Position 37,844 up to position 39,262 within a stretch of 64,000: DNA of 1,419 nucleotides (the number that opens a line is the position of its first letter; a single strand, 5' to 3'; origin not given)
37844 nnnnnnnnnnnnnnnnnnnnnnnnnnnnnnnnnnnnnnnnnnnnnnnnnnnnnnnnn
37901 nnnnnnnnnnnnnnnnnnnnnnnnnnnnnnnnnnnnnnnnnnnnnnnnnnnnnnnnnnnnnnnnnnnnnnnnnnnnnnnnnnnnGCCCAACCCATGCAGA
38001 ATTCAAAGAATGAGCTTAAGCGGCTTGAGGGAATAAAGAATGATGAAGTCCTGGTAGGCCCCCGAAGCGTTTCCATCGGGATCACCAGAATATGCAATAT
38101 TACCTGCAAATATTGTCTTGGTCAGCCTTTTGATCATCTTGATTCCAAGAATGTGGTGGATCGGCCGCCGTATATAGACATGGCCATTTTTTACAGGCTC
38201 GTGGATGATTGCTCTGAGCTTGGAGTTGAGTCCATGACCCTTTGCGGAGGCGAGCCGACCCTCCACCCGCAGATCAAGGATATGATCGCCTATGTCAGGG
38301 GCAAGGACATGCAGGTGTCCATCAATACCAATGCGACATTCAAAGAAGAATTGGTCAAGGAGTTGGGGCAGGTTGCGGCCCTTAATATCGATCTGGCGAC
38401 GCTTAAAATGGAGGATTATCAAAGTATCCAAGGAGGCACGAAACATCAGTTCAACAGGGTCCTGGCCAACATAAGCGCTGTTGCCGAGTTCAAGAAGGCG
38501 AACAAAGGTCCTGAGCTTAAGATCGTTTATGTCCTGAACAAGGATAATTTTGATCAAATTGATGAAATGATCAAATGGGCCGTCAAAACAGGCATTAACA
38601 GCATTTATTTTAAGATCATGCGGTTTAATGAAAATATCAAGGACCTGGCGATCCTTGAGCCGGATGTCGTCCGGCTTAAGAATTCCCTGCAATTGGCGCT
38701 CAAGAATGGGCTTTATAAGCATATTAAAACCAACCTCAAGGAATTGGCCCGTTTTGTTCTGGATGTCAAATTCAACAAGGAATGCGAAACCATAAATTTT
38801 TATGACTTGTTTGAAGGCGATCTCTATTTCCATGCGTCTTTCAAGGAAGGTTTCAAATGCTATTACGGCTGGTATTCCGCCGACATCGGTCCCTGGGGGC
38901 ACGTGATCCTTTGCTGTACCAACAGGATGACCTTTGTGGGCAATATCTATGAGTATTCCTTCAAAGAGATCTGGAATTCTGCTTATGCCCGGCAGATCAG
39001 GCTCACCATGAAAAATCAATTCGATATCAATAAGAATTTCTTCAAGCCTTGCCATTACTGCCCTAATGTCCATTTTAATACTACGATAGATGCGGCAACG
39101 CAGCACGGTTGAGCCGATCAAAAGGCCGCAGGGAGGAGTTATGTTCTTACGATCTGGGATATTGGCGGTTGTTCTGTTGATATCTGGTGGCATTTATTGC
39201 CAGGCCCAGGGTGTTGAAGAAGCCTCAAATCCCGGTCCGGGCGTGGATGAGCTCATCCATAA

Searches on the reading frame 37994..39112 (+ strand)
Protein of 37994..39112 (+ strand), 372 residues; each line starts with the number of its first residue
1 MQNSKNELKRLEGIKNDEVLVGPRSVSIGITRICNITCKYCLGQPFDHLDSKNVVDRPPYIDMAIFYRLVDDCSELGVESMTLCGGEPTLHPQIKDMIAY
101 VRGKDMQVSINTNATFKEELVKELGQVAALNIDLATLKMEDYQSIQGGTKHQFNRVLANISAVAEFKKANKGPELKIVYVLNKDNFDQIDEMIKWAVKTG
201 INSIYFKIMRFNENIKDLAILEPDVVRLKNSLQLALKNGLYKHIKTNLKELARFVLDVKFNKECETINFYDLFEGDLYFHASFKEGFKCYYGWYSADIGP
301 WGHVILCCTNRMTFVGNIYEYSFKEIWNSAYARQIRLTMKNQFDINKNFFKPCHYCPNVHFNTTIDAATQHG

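Call 4: search_protein_families(library=pfam, proteins=[window:37994-39112:+], max_evalue=0.01)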
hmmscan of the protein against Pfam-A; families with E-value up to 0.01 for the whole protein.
window:37994-39112:+ (372 aa): 3 families
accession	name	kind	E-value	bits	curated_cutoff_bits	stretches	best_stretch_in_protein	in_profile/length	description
PF04055.27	Radical_SAM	-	1.1e-15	58.6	29.5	1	30-196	3-166/166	Radical SAM superfamily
PF13186.11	SPASM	-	8.4e-11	42.4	21.5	1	289-357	1-67/67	Iron-sulfur cluster-binding domain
PF13353.11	Fer4_12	-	0.00076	20.2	22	1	34-116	15-94/137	4Fe-4S single cluster domain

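Call 6: search_protein_families(library=ncbifam, proteins=[window:37994-39112:+], max_evalue=0.01)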
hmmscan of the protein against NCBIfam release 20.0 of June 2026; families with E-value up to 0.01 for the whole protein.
window:37994-39112:+ (372 aa): 55 families (the best 25 are shown)
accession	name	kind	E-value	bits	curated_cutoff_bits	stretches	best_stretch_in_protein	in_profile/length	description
TIGR04317.1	W_rSAM_matur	equivalog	1.8e-26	93.1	380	1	24-342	4-305/349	tungsten cofactor oxidoreductase radical SAM maturase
TIGR02666.1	moaA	equivalog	1.9e-24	86.3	284.05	1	26-216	12-199/336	GTP 3',8-cyclase MoaA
TIGR02668.1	moaA_archaeal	equivalog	4.3e-20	71.9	325.25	1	25-231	11-209/303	GTP 3',8-cyclase MoaA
NF001199.0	PRK00164.2-1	equivalog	1.6e-19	70.2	231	1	25-217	13-196/308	GTP 3',8-cyclase MoaA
TIGR04251.1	SCM_rSAM_ScmF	equivalog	3.7e-19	69.3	400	1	30-210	10-183/353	SynChlorMet cassette radical SAM/SPASM protein ScmF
NF033640.1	N_Twi_rSAM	subfamily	8.7e-19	67.9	170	2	20-270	107-379/398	twitch domain-containing radical SAM protein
NF038283.1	viperin_w_prok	equivalog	1.2e-15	57.5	180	1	26-188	4-169/281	viperin family antiviral radical SAM protein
TIGR04054.1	rSAM_NirJ1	equivalog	3.9e-15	55.4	650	1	25-211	37-212/387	putative heme d1 biosynthesis radical SAM protein NirJ1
TIGR02109.1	PQQ_syn_pqqE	equivalog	5.9e-14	51.8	381.35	1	22-235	5-209/358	pyrroloquinoline quinone biosynthesis protein PqqE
TIGR04321.1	spiroSPASM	subfamily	2e-13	49.9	250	1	21-217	228-426/510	spiro-SPASM protein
NF047865.1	rSAM_PapB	equivalog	4.7e-13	49.1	340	1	25-248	4-228/330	PapB family radical SAM/SPASM ranthipeptide maturase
TIGR04311.1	rSAM_Geo_metal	subfamily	9.2e-13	48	400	1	23-216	2-195/423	radical SAM/SPASM family putative metalloenzyme maturase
TIGR04051.1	rSAM_NirJ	equivalog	1.1e-12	47.7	515.45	1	30-329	8-295/354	heme d1 biosynthesis radical SAM protein NirJ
TIGR04545.1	rSAM_ahbD_hemeb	equivalog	2.1e-12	47.2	500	1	29-204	5-170/339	heme b synthase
TIGR04546.1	rSAM_ahbC_deAc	equivalog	1.1e-11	44.2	650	1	27-207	42-211/390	12,18-didecarboxysiroheme deacetylase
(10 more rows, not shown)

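Call 26: search_solved_structures(query=window:37994-39112:+, max_evalue=0.001)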
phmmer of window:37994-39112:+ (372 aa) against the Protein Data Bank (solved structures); distinct sequences matched with E-value up to 0.001: 3.
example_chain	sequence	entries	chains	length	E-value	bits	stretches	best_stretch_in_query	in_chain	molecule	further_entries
6efn_A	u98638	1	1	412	5.7e-05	25.3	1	23-201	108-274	Sporulation killing factor maturation protein SkfB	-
2fb2_A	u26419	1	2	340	0.00043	22.4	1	24-197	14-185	Molybdenum cofactor biosynthesis protein A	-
1tv7_A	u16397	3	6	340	0.00077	21.6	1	24-197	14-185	Molybdenum cofactor biosynthesis protein A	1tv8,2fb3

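Call 43: find_homologous_proteins(query=window:37994-39112:+, max_evalue=1e-20)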
Query window:37994-39112:+ (372 aa): 5 proteins with E <= 1e-20 among 1606 candidates.
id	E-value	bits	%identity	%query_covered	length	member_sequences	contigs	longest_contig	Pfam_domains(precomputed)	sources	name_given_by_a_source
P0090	3.1e-256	867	100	100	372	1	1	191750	PF13186.12,PF04055.28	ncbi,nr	ncbi:MAG: radical SAM protein [Candidatus Omnitrophica bacterium]|nr:radical SAM protein [Candidatus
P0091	1.5e-145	503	58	98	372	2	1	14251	PF13186.12,PF04055.28,PF13353.12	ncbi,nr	ncbi:MAG: radical SAM protein [Candidatus Omnitrophica bacterium]|nr:radical SAM protein [Candidatus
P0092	5.5e-89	317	42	98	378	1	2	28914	PF13186.12,PF04055.28,PF13353.12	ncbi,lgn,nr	ncbi:MAG: radical SAM protein [Candidatus Omnitrophica bacterium]|nr:radical SAM protein [Candidatus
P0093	5.1e-27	113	27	98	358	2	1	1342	PF13186.12,PF04055.28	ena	-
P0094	9.2e-24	102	22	83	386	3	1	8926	PF04055.28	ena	-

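Call 45: find_encoding_contigs(protein=P0091, flank=10000, max_places=2)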
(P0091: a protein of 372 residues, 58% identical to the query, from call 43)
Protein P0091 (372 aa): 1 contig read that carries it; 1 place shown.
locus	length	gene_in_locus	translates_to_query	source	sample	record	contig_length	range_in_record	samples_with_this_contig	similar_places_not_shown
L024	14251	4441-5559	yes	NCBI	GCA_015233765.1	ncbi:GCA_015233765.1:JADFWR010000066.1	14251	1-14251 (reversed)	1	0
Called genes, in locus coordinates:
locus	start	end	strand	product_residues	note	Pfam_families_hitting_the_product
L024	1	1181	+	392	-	?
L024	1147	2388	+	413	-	PF04101:Glyco_tran_28_C (weak)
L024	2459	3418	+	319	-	PF00676:E1_dh, PF13292:DXP_synthase_N (weak)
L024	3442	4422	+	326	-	PF02779:Transket_pyr, PF02780:Transketolase_C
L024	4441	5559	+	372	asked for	PF13353:Fer4_12 (faint), PF04055:Radical_SAM, PF13186:SPASM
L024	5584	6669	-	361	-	PF04055:Radical_SAM, PF13186:SPASM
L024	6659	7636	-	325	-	PF04055:Radical_SAM, PF13186:SPASM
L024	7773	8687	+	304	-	PF01478:Peptidase_A24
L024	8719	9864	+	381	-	PF04055:Radical_SAM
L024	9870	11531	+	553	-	PF04055:Radical_SAM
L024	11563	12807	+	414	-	-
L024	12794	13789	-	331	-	PF04055:Radical_SAM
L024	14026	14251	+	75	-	?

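Call 46: find_encoding_contigs(protein=P0092, flank=10000, max_places=2)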
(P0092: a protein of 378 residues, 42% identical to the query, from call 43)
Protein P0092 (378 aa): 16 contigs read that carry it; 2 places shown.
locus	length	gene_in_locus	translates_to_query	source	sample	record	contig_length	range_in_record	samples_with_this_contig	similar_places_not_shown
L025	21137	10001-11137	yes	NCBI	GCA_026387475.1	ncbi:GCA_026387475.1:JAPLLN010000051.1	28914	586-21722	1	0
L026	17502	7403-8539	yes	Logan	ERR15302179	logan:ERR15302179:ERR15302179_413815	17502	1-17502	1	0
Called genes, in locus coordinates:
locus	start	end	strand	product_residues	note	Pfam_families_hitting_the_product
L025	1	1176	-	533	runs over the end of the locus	PF06418:CTP_synth_N, PF00117:GATase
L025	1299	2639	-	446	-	PF13487:HD_5, PF01966:HD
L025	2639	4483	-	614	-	-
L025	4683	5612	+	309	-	PF04055:Radical_SAM (weak), PF13186:SPASM (faint)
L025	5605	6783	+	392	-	PF00501:AMP-binding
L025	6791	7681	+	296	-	PF01478:Peptidase_A24 (weak)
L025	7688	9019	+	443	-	PF04055:Radical_SAM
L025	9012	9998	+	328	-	PF04055:Radical_SAM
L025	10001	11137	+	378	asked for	PF04055:Radical_SAM, PF13353:Fer4_12 (weak), PF13186:SPASM (weak)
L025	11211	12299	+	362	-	PF00155:Aminotran_1_2 (weak), PF01041:DegT_DnrJ_EryC1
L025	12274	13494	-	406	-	PF04101:Glyco_tran_28_C (weak)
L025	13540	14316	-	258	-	-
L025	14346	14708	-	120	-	-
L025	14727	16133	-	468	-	PF13353:Fer4_12, PF04055:Radical_SAM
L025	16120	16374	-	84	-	-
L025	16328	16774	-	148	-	PF27806:HxsD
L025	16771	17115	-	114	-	-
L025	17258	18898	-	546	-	PF01645:Glu_synthase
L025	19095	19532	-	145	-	PF02643:DUF192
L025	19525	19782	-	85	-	PF02823:ATP-synt_DE_N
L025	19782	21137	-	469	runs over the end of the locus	PF02874:ATP-synt_ab_N, PF00006:ATP-synt_ab, PF22919:ATP-synt_VA_C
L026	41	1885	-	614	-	-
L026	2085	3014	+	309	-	PF04055:Radical_SAM (weak), PF13186:SPASM (faint)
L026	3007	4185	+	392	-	PF00501:AMP-binding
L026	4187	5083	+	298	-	PF01478:Peptidase_A24 (weak)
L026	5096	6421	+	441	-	PF04055:Radical_SAM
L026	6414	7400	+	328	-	PF04055:Radical_SAM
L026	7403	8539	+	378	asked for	PF04055:Radical_SAM, PF13353:Fer4_12 (weak), PF13186:SPASM (weak)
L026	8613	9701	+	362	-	PF00155:Aminotran_1_2 (weak), PF01041:DegT_DnrJ_EryC1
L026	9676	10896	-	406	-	PF04101:Glyco_tran_28_C (weak)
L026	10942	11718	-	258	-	-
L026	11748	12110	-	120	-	-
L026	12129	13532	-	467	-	PF13353:Fer4_12, PF04055:Radical_SAM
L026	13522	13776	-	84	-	-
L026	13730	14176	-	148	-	PF27806:HxsD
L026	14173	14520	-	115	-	-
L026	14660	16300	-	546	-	PF01645:Glu_synthase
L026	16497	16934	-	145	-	PF02643:DUF192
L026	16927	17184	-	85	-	PF02823:ATP-synt_DE_N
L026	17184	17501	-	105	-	?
